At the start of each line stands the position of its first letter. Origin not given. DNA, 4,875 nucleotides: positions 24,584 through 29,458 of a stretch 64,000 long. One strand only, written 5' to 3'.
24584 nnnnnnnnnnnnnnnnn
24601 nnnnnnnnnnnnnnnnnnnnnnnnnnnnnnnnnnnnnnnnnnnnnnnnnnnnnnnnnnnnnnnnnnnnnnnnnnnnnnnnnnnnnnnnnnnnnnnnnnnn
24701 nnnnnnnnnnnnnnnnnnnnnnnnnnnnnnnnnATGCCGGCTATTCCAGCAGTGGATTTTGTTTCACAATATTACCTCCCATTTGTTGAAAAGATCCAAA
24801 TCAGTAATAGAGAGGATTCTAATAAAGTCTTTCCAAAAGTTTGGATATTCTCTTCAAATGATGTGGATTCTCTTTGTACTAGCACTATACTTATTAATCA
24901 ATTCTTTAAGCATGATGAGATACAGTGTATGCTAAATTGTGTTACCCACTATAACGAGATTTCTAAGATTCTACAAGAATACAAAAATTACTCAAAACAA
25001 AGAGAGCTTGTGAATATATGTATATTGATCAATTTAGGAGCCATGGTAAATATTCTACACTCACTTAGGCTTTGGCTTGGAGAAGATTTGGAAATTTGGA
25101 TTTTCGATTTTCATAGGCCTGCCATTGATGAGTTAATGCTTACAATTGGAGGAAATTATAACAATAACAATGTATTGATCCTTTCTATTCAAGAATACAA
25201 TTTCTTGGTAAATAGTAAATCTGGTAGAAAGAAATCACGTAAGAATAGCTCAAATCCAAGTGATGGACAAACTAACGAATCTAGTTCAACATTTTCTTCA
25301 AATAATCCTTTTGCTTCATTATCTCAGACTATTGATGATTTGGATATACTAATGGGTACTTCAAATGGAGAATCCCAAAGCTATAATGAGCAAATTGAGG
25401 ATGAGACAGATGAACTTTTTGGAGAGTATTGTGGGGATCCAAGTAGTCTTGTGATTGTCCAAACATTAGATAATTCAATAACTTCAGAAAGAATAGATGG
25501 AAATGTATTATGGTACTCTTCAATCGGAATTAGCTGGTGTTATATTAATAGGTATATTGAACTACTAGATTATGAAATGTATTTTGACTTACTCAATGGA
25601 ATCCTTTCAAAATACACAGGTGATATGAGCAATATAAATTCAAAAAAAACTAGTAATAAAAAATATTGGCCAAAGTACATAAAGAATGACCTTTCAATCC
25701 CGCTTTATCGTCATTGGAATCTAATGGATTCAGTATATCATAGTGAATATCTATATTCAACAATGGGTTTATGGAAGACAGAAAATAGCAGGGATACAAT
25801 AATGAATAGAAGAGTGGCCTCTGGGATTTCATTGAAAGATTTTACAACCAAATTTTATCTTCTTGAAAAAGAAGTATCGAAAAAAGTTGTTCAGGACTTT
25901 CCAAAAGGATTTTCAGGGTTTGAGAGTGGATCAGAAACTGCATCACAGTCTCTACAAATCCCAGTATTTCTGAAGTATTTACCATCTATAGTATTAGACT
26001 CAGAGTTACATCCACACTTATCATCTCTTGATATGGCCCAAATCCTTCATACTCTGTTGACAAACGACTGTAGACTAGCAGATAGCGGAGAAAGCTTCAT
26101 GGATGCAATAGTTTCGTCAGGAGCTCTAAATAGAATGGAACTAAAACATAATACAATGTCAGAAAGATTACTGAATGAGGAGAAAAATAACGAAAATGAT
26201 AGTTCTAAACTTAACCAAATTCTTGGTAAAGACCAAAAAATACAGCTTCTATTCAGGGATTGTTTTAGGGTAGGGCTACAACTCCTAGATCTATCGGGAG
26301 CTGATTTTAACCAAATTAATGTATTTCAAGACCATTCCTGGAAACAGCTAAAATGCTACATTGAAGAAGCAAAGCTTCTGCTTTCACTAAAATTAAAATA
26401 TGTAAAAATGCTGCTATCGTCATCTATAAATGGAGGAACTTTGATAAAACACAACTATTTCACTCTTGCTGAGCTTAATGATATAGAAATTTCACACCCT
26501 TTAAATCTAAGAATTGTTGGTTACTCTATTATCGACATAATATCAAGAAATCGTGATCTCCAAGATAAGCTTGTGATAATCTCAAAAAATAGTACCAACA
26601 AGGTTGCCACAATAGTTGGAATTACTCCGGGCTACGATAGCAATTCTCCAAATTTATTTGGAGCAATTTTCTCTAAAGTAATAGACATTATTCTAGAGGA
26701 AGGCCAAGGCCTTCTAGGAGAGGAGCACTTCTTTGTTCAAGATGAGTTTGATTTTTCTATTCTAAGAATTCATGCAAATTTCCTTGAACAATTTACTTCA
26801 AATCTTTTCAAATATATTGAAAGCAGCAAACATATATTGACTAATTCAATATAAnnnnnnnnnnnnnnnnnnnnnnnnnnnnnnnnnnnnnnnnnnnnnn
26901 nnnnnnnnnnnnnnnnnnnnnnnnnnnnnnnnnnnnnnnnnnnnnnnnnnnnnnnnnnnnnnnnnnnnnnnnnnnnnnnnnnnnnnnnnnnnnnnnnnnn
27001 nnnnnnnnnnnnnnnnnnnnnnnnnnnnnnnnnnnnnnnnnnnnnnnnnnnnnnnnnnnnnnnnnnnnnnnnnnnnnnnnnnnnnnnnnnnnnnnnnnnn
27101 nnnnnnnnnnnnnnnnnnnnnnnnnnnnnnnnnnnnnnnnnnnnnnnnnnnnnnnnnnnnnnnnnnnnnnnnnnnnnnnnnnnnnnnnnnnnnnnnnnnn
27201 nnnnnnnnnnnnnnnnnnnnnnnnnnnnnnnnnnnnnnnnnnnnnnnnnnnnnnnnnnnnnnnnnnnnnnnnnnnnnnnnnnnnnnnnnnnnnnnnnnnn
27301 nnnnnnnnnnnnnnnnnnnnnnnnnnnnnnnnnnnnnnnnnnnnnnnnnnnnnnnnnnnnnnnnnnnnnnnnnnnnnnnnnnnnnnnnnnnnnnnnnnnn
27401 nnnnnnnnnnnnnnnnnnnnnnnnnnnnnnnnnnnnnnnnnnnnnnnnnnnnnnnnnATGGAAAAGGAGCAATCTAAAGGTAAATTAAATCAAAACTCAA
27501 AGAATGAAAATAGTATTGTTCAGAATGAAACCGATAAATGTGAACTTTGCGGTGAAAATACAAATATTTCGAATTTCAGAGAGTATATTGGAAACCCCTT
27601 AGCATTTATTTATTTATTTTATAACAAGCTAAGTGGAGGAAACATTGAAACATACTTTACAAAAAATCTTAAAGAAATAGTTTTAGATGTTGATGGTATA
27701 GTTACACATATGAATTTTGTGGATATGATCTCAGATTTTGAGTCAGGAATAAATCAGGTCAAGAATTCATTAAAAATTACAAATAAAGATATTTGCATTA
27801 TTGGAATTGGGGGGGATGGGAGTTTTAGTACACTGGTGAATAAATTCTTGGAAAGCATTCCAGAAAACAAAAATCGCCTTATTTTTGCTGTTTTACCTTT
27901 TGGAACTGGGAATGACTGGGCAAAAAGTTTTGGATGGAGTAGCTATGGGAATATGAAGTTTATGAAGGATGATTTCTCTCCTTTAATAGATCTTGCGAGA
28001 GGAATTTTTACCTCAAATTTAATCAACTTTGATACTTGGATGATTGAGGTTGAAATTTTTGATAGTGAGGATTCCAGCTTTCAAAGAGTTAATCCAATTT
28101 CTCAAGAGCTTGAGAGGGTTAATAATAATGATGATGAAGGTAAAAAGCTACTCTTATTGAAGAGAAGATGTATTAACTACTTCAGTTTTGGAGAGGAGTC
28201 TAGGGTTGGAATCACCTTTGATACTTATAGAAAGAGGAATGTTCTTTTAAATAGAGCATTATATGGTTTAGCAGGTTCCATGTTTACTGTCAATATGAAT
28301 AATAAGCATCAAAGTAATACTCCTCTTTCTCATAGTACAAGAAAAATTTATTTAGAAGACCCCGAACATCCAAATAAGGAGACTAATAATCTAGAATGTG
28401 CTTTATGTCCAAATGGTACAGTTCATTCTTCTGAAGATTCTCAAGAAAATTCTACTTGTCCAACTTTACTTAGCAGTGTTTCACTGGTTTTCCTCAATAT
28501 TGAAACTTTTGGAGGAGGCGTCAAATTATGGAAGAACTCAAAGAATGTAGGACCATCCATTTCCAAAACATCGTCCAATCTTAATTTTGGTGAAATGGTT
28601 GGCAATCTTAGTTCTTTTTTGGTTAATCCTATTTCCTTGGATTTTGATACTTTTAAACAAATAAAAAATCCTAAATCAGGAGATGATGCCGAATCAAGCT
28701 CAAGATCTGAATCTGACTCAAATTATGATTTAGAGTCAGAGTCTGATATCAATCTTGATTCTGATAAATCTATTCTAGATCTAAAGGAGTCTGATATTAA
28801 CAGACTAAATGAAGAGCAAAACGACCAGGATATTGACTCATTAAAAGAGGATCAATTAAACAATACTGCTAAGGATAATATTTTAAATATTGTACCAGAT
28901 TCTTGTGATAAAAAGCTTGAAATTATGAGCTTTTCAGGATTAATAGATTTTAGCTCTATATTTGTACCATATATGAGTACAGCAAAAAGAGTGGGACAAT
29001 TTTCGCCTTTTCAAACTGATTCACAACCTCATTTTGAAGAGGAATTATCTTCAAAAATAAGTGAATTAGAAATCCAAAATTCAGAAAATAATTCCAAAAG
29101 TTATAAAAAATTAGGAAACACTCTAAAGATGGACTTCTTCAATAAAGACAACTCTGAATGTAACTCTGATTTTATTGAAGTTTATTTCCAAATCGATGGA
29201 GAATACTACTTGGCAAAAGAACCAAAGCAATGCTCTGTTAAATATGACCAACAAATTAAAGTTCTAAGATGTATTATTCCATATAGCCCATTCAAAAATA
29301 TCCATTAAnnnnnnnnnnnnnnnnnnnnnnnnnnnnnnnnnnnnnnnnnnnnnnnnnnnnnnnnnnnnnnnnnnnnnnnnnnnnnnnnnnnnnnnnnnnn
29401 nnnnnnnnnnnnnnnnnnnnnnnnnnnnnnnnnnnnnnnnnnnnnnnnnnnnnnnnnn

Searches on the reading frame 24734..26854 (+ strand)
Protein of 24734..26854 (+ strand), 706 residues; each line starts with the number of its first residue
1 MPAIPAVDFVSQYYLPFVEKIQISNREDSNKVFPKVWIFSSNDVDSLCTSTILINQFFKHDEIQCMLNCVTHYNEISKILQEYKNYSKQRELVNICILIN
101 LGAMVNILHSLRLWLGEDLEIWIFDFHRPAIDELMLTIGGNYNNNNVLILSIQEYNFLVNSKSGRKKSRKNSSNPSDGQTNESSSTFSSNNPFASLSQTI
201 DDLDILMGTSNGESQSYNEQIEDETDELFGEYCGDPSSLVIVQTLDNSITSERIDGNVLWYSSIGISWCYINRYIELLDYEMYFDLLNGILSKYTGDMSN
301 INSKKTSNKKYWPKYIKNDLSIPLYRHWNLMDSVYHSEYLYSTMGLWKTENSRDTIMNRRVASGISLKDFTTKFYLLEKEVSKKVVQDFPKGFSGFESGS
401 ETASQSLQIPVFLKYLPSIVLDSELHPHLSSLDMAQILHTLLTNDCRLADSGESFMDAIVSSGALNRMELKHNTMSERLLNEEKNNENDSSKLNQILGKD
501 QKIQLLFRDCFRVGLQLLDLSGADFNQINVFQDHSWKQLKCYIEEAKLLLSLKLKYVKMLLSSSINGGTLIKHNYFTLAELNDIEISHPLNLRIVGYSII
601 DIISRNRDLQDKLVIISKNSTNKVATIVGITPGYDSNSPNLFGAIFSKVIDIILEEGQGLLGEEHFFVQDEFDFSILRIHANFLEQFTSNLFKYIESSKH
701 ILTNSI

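Call 7: search_protein_families(library=pfam, proteins=[window:24734-26854:+])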
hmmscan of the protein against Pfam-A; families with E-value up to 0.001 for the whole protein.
window:24734-26854:+ (706 aa): 1 family
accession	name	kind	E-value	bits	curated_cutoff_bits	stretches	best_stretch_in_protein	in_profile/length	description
PF02724.19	CDC45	-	8.2e-46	157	34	1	36-691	1-621/624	CDC45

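Call 9: find_homologous_proteins(query=window:24734-26854:+, max_evalue=1e-20)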
Query window:24734-26854:+ (706 aa): 9 proteins with E <= 1e-20 among 8000 candidates.
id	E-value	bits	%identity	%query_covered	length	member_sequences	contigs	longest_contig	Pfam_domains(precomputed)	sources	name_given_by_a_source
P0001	0.0e+0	1579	100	100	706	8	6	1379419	PF02724.20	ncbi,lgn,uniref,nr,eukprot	ncbi:CDC45 like protein, possible horizontal transfer [Cryptosporidium parvum Iowa II]|uniref:CDC45 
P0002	0.0e+0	1394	87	100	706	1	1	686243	PF02724.20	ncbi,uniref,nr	ncbi:uncharacterized protein cubi_03464 [Cryptosporidium ubiquitum]|uniref:CDC45-like protein n=1 Ta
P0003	0.0e+0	1370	87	100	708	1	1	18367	PF02724.20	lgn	-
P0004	0.0e+0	1312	82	100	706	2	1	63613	PF02724.20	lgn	-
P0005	0.0e+0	1291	80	100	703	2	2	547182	PF02724.20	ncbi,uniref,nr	ncbi:CDC45-like protein [Cryptosporidium canis]|uniref:CDC45-like protein n=1 Tax=Cryptosporidium ca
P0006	0.0e+0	1096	70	100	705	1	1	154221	PF02724.20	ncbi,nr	ncbi:CDC45-like protein [Cryptosporidium felis]|nr:CDC45-like protein [Cryptosporidium felis]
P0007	2.9e-265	900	56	99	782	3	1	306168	PF02724.20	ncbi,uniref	ncbi:CDC45 like horizontal transfer [Cryptosporidium xiaoi]|uniref:CDC45 like horizontal transfer n=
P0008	2.9e-259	881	56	99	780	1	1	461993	PF02724.20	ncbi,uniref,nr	ncbi:CDC45 like proteinhypothetical protein horizontal transfer [Cryptosporidium ryanae]|uniref:CDC4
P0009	1.7e-185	637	47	99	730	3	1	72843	PF02724.20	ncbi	ncbi:hypothetical protein ACR3K2_09420 [Cryptosporidium serpentis]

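Call 15: find_encoding_contigs(protein=window:24734-26854:+, flank=10000, max_places=3)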
Protein window:24734-26854:+ (706 aa): 23 contigs read that carry it; 3 places shown.
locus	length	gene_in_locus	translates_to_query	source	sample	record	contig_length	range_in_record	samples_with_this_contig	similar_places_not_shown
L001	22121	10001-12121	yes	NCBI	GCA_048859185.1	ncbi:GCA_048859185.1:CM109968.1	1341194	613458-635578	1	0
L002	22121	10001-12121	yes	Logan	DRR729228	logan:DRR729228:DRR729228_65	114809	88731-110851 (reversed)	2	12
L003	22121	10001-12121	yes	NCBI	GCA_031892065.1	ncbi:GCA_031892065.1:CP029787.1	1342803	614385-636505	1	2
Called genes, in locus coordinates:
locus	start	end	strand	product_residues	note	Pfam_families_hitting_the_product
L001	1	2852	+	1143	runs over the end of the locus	PF02233:PNTB, PF02826:2-Hacid_dh_C (faint), PF05222:AlaDh_PNT_N, PF01262:AlaDh_PNT_C, PF12769:PNTB_4TM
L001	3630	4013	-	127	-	PF00313:CSD, PF08206:OB_RNB (weak)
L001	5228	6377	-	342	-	PF00160:Pro_isomerase, PF00076:RRM_1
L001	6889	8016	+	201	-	PF10247:Romo1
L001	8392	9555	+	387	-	PF00294:PfkB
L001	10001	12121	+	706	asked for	PF02724:CDC45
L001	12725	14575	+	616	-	PF00781:DAGK_cat, PF00609:DAGK_acc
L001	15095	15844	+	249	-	PF03179:V-ATPase_G (weak)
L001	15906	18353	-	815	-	PF02263:GBP (weak), PF25683:URGCP_GTPase, PF05879:RHD3_GTPase, PF20428:Sey1_3HB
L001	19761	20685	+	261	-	PF02270:TFIIF_beta (weak)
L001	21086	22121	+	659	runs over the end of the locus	PF00536:SAM_1, PF07647:SAM_2, PF00069:Pkinase, PF07714:PK_Tyr_Ser-Thr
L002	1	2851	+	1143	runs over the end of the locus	PF02233:PNTB, PF02826:2-Hacid_dh_C (faint), PF05222:AlaDh_PNT_N, PF01262:AlaDh_PNT_C, PF12769:PNTB_4TM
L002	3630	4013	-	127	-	PF00313:CSD, PF08206:OB_RNB (weak)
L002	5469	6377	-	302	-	PF00160:Pro_isomerase, PF00076:RRM_1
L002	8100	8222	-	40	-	-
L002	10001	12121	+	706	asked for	PF02724:CDC45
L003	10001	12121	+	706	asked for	PF02724:CDC45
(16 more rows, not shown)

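Call 24: find_encoding_contigs(protein=P0002, flank=10000, max_places=1)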
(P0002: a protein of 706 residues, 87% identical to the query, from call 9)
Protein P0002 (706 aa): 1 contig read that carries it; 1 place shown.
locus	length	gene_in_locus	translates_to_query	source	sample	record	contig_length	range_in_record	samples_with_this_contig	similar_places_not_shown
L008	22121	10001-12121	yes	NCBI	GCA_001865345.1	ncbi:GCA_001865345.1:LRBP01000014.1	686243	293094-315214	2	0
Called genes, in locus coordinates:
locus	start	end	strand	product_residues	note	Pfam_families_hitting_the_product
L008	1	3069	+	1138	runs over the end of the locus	PF02233:PNTB, PF02826:2-Hacid_dh_C (faint), PF05222:AlaDh_PNT_N, PF01262:AlaDh_PNT_C, PF12769:PNTB_4TM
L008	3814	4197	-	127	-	PF00313:CSD, PF08206:OB_RNB (weak)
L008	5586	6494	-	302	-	PF00160:Pro_isomerase, PF00076:RRM_1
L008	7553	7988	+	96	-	PF10247:Romo1 (weak)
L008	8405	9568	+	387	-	PF00294:PfkB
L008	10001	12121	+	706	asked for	PF02724:CDC45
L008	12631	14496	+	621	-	PF00781:DAGK_cat, PF00609:DAGK_acc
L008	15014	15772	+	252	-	PF03179:V-ATPase_G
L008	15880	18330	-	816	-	PF25683:URGCP_GTPase, PF05879:RHD3_GTPase, PF20428:Sey1_3HB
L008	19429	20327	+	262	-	PF02270:TFIIF_beta (weak)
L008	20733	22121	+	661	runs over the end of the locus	PF00536:SAM_1, PF07647:SAM_2, PF00069:Pkinase, PF07714:PK_Tyr_Ser-Thr, PF03109:ABC1 (faint)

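Call 25: find_encoding_contigs(protein=P0006, flank=10000, max_places=1)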
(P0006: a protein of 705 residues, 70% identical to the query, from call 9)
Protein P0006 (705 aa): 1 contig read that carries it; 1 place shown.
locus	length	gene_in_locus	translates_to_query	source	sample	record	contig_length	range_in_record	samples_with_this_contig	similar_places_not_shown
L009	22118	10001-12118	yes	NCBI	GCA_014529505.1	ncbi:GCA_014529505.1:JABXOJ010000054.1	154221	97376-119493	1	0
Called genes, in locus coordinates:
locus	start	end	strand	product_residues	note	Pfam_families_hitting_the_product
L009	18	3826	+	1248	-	PF02233:PNTB, PF02826:2-Hacid_dh_C (faint), PF05222:AlaDh_PNT_N, PF01262:AlaDh_PNT_C, PF12769:PNTB_4TM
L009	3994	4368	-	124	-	PF00313:CSD, PF08206:OB_RNB (weak)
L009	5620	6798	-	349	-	PF00160:Pro_isomerase, PF00076:RRM_1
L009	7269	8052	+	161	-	PF10247:Romo1 (weak)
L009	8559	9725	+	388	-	PF00294:PfkB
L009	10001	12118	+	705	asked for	PF02724:CDC45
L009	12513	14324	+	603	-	PF00781:DAGK_cat, PF00609:DAGK_acc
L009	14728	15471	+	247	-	PF03179:V-ATPase_G (weak)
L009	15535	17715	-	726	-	PF05879:RHD3_GTPase, PF20428:Sey1_3HB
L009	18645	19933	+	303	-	PF02270:TFIIF_beta (faint)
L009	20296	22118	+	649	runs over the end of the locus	PF00536:SAM_1, PF07647:SAM_2, PF00069:Pkinase, PF07714:PK_Tyr_Ser-Thr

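Call 26: find_encoding_contigs(protein=P0008, flank=10000, max_places=1)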
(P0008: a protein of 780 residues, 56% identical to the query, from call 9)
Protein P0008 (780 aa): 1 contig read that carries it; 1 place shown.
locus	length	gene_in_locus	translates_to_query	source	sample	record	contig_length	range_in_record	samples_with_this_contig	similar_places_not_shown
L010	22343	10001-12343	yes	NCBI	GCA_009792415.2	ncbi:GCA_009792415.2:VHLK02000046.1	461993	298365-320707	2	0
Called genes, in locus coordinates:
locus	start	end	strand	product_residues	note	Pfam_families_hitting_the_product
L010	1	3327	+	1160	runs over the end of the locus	PF02233:PNTB, PF02826:2-Hacid_dh_C (faint), PF05222:AlaDh_PNT_N, PF01262:AlaDh_PNT_C, PF12769:PNTB_4TM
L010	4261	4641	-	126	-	-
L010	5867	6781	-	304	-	PF00160:Pro_isomerase, PF00076:RRM_1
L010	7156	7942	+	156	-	PF10247:Romo1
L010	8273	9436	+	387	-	PF00294:PfkB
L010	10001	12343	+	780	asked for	PF02724:CDC45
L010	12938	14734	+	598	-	PF00781:DAGK_cat, PF00609:DAGK_acc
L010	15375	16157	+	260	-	PF03179:V-ATPase_G (weak)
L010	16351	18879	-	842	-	PF02263:GBP (faint), PF25683:URGCP_GTPase, PF05879:RHD3_GTPase, PF20428:Sey1_3HB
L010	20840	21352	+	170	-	PF02270:TFIIF_beta (weak)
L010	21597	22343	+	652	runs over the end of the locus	PF02493:MORN (faint), PF00536:SAM_1, PF00069:Pkinase, PF07714:PK_Tyr_Ser-Thr, PF03109:ABC1 (weak)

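Call 27: find_encoding_contigs(protein=P0009, flank=10000, max_places=1)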
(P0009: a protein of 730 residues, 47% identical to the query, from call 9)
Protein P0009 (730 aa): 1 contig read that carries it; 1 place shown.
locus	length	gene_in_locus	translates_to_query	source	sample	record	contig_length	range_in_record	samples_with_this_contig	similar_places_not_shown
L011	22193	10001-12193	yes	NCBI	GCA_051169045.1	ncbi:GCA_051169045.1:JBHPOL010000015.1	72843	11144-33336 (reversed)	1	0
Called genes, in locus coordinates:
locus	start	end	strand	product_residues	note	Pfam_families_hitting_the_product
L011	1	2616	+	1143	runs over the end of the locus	PF02233:PNTB, PF05222:AlaDh_PNT_N, PF01262:AlaDh_PNT_C, PF12769:PNTB_4TM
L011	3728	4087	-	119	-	PF00313:CSD, PF08206:OB_RNB (weak)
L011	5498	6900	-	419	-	PF00160:Pro_isomerase, PF00076:RRM_1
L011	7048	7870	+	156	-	PF10247:Romo1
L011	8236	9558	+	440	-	PF00294:PfkB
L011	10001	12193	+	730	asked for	PF02724:CDC45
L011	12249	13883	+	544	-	PF00781:DAGK_cat, PF00609:DAGK_acc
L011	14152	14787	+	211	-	PF03179:V-ATPase_G (weak)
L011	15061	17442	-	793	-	PF25683:URGCP_GTPase, PF05879:RHD3_GTPase, PF20428:Sey1_3HB (faint)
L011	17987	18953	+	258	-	PF02270:TFIIF_beta (weak)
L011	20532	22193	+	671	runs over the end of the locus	PF00536:SAM_1, PF07647:SAM_2 (weak), PF00069:Pkinase, PF07714:PK_Tyr_Ser-Thr, PF03109:ABC1 (weak)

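Call 59: list_cluster_members(proteins=[window:24734-26854:+, window:3323-8344:+, window:14153-17584:+, window:41273-44437:+])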
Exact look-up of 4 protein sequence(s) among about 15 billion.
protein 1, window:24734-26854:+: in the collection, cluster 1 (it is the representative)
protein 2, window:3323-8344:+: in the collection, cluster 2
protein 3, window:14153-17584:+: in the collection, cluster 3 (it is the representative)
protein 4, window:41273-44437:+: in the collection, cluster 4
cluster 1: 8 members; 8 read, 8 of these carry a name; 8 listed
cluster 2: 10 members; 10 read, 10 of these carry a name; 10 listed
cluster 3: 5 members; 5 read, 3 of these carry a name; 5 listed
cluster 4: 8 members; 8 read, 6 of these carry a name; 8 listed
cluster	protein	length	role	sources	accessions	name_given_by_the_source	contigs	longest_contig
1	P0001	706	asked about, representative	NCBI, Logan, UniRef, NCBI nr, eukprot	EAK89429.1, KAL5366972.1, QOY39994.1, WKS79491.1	CDC45 like protein, possible horizontal transfer [Cryptosporidium parvum Iowa II] | CDC45 like protein, possible horizontal transfer n=2 Tax=Cryptosporidium parvum ... | QOY39994.1 hypothetical protein CPATCC_004062 [Cryptosporidium parvum]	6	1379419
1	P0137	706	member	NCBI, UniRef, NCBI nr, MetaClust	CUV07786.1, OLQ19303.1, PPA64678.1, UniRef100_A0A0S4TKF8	unnamed protein product [Cryptosporidium hominis] | CDC45-like protein n=1 Tax=Cryptosporidium hominis TaxID=237895 RepID=A0A0S4TKF8_CRYHO | CDC45-like protein [Cryptosporidium hominis]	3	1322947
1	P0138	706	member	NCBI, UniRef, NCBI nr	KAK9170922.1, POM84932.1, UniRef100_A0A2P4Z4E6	CDC45-like protein family protein [Cryptosporidium meleagridis] | CDC45-like protein family protein n=1 Tax=Cryptosporidium meleagridis TaxID=93969 ...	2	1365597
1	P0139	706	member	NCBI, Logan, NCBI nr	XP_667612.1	hypothetical protein [Cryptosporidium hominis TU502]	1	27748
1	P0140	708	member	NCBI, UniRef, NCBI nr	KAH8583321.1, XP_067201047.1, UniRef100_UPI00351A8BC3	CDC46 like horizontal transfer [Cryptosporidium sp. chipmunk genotype I] | CDC46 like horizontal transfer n=1 Tax=Cryptosporidium sp. chipmunk genotype I ...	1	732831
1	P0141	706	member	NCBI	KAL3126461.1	CDC45-like protein [Cryptosporidium hominis]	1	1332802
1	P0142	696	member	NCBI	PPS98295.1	CDC45-like protein, partial [Cryptosporidium hominis]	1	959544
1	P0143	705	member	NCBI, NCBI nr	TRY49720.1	CDC45-like protein [Cryptosporidium tyzzeri]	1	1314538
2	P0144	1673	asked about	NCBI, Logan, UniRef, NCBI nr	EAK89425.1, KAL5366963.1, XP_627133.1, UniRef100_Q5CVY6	brahma like protein with a HSA domain, SNF2 like helicase and a bromo domain ... | Brahma like protein with a HSA domain, SNF2 like helicase and a bromo domain n=1 ...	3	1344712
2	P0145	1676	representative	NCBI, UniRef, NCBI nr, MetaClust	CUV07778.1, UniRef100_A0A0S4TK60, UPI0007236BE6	unnamed protein product [Cryptosporidium hominis] | Uncharacterized protein n=1 Tax=Cryptosporidium hominis TaxID=237895 ... | status=active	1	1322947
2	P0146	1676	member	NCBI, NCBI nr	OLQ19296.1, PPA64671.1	SNF2 family N-terminal domain protein [Cryptosporidium hominis] | putative global transcription activator SNF2L2 [Cryptosporidium hominis]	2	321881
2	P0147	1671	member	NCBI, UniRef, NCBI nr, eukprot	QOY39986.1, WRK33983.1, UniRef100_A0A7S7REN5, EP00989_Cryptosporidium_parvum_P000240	Bromodomain/HAS/DEXDc/SNF2 domain containing protein [Cryptosporidium parvum] | Uncharacterized protein n=1 Tax=Cryptosporidium parvum TaxID=5807 RepID=A0A7S7REN5_CRYPV | QOY39986.1 hypothetical protein CPATCC_004053 [Cryptosporidium parvum]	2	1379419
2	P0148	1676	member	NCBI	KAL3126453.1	brahma-like protein [Cryptosporidium hominis]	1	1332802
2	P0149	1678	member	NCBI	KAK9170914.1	Bromodomain/HAS/DEXDc/SNF2 domain containing protein [Cryptosporidium meleagridis]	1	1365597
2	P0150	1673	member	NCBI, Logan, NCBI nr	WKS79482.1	brahma-like protein [Cryptosporidium sp. 43IA8]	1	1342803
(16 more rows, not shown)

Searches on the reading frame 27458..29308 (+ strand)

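Call 7: search_protein_families(library=pfam, proteins=[window:27458-29308:+])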
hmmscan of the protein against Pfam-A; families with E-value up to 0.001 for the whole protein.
window:27458-29308:+ (616 aa): 2 families
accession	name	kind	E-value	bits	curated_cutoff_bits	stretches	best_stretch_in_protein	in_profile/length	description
PF00609.24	DAGK_acc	-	4.6e-15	56.8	27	1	239-369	3-103/158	Diacylglycerol kinase accessory domain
PF00781.29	DAGK_cat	-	2.5e-10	40.5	23.6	1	52-162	3-103/125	Diacylglycerol kinase catalytic domain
